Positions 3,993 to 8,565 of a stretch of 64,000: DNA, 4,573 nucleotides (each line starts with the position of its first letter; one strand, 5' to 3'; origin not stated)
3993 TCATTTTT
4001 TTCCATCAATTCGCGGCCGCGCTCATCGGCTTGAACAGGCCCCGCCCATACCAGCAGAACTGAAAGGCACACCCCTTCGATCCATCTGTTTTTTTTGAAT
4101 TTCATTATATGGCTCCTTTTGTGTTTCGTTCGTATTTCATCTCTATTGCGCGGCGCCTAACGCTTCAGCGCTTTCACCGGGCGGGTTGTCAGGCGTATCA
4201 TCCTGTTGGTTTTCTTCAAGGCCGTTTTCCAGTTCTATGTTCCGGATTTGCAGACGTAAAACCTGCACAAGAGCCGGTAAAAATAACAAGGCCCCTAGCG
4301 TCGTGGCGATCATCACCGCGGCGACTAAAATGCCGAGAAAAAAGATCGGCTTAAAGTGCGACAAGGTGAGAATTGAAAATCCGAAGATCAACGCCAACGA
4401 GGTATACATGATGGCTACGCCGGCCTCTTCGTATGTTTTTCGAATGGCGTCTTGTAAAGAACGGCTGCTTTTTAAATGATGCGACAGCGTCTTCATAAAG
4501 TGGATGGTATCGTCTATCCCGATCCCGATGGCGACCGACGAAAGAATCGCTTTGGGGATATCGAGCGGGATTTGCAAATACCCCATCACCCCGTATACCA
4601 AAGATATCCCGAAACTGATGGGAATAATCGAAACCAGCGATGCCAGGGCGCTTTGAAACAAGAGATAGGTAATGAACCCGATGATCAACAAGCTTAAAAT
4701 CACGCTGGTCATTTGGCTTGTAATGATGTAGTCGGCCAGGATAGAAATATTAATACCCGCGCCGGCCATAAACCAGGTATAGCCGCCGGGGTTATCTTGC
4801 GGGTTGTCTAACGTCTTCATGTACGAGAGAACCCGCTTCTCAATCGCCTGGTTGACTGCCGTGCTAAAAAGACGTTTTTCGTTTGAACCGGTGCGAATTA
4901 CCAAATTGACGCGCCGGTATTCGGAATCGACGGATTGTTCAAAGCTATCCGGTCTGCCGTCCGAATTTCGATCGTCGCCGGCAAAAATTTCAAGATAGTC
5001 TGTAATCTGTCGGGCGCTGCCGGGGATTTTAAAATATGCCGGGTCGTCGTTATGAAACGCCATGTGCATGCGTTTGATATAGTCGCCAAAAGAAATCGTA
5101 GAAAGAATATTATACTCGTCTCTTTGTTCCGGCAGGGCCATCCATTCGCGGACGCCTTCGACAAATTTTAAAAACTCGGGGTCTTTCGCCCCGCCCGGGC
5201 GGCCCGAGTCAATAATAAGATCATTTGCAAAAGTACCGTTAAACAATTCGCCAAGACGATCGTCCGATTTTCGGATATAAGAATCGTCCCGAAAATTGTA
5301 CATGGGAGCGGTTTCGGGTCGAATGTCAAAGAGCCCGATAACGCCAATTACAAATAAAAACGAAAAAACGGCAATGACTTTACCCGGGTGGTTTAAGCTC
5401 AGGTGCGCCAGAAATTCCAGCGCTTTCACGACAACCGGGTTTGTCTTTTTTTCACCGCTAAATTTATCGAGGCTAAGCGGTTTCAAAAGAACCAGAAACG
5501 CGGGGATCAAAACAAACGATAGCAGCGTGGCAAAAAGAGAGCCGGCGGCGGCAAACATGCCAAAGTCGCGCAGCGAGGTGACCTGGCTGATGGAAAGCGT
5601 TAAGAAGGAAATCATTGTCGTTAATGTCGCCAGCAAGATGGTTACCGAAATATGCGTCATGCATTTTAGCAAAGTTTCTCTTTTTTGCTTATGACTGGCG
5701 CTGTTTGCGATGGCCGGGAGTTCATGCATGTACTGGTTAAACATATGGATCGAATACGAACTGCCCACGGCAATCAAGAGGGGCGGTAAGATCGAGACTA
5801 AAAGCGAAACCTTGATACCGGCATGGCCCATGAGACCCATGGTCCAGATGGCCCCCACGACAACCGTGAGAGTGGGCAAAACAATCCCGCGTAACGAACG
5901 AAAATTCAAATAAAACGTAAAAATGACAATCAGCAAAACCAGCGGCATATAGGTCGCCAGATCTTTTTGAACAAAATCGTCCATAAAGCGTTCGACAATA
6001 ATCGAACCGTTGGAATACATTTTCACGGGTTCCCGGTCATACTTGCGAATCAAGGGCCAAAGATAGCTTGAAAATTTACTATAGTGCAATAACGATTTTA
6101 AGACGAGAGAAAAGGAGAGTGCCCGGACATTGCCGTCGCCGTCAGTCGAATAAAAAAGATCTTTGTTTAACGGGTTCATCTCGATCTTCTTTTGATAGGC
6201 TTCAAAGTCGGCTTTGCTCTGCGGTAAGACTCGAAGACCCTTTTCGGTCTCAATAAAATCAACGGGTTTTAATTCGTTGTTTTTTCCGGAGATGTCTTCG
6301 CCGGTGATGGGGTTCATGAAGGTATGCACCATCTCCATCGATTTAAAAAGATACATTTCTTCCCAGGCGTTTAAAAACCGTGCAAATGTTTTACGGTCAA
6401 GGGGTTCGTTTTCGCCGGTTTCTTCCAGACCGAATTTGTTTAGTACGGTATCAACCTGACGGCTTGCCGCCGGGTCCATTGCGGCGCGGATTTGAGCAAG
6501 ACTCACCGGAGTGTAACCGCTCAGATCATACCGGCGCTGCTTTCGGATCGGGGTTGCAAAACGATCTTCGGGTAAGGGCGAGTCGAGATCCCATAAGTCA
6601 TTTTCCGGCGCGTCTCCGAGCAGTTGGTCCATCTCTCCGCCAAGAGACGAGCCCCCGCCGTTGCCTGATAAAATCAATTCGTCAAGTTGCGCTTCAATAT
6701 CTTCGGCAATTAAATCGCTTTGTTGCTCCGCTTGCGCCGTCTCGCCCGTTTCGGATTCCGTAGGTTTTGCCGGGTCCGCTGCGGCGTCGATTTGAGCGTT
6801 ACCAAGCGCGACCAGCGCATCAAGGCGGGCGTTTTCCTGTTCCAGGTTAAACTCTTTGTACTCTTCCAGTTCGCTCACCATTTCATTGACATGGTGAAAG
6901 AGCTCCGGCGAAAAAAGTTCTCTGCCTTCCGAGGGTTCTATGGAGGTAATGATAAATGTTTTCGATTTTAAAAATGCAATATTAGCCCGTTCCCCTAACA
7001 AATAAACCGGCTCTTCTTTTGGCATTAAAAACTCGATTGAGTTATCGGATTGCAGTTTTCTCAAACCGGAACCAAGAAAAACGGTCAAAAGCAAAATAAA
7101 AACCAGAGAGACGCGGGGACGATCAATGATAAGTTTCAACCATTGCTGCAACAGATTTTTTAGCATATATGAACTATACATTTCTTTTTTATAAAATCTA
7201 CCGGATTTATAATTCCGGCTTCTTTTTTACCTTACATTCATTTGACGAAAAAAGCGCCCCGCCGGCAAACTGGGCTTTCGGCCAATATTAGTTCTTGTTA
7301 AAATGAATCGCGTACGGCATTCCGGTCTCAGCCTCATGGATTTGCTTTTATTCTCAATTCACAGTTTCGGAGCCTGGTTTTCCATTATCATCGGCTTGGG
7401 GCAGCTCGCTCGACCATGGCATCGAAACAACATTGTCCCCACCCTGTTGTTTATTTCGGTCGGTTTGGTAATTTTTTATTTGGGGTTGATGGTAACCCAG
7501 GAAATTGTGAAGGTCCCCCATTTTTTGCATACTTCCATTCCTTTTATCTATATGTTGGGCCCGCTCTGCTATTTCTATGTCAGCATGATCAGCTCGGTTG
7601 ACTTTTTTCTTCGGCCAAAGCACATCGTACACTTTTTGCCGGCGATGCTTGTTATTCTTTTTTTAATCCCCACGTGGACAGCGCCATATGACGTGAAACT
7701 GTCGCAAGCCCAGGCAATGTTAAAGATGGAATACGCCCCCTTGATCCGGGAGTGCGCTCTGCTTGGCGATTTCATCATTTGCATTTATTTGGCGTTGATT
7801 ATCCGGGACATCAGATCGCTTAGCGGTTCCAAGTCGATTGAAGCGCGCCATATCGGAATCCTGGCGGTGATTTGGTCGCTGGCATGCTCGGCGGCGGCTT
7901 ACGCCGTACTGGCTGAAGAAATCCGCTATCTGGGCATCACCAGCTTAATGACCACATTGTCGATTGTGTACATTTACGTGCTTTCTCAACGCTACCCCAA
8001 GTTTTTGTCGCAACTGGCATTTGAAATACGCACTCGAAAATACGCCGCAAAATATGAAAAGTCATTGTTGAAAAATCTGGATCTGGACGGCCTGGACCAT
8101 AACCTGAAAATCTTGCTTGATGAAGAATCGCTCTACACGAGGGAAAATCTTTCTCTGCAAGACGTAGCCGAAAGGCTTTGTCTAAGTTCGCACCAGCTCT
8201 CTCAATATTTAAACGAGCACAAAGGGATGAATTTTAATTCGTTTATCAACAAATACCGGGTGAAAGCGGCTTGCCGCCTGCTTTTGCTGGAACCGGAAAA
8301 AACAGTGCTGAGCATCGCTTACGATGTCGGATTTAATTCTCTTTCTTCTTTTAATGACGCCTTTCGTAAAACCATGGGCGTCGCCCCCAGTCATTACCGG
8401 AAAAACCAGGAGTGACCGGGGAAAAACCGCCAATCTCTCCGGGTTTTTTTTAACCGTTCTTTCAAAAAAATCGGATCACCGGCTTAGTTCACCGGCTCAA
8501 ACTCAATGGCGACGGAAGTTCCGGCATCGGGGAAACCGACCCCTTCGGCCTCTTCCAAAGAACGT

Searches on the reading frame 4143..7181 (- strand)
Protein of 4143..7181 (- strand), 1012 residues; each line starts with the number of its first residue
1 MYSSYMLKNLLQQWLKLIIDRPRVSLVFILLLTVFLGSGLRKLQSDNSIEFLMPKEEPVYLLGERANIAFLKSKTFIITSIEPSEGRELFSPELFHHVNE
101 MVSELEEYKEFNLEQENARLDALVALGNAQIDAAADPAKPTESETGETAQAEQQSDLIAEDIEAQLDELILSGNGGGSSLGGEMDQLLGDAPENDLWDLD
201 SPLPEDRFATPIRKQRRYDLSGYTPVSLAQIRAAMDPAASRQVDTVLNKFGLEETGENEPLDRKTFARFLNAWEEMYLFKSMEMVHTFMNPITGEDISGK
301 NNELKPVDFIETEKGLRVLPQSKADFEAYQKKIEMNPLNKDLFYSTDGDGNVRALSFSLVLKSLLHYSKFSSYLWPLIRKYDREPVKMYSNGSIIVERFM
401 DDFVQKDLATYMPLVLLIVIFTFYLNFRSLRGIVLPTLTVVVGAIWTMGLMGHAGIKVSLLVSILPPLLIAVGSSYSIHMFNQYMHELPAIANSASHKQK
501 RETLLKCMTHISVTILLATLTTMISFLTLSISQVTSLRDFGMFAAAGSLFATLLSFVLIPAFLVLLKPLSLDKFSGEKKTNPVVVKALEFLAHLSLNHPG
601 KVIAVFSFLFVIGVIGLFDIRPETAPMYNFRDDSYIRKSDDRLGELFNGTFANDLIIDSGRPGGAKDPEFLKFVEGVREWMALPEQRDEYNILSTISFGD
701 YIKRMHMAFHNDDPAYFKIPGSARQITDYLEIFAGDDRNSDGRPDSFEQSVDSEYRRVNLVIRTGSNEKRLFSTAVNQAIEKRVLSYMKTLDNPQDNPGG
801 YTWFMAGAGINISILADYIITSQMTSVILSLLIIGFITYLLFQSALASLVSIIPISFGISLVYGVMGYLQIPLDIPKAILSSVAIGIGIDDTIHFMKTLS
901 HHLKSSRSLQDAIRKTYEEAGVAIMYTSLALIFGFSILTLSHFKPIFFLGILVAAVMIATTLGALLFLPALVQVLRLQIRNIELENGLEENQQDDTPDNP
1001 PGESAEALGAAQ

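Call 106: search_protein_families(library=pfam, proteins=[window:4143-7181:-], max_evalue=0.00001)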
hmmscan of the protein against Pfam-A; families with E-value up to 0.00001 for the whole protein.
window:4143-7181:- (1012 aa): 3 families
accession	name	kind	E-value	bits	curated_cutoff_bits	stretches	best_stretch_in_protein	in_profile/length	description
PF03176.21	MMPL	-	3.5e-25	89.1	20.5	2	383-566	120-302/333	MMPL family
PF12349.14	Sterol-sensing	-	2.3e-11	44.2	22.3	1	437-565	13-135/153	Sterol-sensing domain of SREBP cleavage-activation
PF02460.24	Patched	-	3.1e-10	40.4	23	0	820-972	7-154/156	Patched SSD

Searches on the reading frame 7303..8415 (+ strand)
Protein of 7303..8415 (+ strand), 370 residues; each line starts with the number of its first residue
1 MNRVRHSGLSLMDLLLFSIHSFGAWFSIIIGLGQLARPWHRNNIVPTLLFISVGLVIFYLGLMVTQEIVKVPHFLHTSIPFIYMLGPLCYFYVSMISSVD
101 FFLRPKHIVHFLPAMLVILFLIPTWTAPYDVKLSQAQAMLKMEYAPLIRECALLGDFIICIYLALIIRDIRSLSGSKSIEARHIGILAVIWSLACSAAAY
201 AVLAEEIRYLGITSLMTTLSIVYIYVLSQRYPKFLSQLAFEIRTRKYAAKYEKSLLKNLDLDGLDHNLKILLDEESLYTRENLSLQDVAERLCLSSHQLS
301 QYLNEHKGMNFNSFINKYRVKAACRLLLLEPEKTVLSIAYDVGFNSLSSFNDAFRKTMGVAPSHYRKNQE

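Call 106: search_protein_families(library=pfam, proteins=[window:7303-8415:+], max_evalue=0.00001)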
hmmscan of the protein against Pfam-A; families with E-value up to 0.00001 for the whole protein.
window:7303-8415:+ (370 aa): 2 families
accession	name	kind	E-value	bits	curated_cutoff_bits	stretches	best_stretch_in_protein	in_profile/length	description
PF12833.13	HTH_18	-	1.7e-22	79.9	33.6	1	289-367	2-79/80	Helix-turn-helix domain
PF00165.29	HTH_AraC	-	3.2e-10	40.3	26.6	1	333-367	9-42/42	Bacterial regulatory helix-turn-helix proteins, AraC family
